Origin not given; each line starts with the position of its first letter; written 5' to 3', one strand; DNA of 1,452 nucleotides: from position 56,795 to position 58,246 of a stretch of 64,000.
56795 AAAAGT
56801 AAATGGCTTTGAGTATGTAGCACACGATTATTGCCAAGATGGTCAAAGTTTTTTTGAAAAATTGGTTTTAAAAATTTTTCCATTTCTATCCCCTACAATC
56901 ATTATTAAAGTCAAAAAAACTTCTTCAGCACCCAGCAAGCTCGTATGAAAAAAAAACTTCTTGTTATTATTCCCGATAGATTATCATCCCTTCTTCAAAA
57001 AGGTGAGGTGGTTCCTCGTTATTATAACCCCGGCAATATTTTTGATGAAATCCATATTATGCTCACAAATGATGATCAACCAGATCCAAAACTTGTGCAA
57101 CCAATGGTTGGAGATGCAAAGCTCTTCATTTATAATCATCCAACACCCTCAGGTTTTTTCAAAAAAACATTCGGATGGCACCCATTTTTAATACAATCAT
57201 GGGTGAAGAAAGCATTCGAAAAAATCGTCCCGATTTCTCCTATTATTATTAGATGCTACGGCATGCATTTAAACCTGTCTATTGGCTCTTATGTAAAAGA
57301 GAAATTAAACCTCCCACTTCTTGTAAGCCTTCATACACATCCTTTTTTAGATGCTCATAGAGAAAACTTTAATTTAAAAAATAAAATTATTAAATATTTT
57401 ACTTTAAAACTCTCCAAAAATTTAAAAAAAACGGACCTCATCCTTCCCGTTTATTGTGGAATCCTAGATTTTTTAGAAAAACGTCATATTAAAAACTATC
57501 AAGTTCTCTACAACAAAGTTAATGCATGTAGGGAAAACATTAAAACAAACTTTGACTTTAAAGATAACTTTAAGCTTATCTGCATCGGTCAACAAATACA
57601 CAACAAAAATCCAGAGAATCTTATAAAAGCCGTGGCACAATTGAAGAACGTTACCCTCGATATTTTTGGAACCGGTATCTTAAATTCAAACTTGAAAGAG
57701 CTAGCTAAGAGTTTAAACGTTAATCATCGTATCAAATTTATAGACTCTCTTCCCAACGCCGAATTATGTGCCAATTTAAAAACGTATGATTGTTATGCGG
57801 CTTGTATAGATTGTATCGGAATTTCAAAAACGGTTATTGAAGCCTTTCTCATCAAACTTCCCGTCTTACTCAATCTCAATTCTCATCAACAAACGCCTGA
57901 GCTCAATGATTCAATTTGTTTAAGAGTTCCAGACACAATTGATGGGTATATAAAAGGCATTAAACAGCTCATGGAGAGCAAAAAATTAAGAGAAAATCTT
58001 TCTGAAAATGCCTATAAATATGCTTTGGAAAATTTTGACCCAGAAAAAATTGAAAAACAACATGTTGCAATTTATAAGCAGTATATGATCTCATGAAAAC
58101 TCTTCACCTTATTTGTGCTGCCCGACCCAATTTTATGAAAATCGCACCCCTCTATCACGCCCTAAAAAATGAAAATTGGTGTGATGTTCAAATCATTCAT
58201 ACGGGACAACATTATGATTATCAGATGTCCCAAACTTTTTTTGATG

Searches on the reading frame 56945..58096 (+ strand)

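Call 85: search_protein_families(library=pfam, max_evalue=0.00001, proteins=[window:56945-58096:+])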
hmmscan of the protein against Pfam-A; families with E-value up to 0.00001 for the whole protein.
window:56945-58096:+ (383 aa): 2 families
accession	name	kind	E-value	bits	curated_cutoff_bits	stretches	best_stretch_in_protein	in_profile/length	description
PF00534.26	Glycos_transf_1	-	5.7e-16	59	26.4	1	202-358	9-171/172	Glycosyl transferases group 1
PF13692.12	Glyco_trans_1_4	-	2.9e-09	37.8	27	1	210-344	3-141/142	Glycosyl transferases group 1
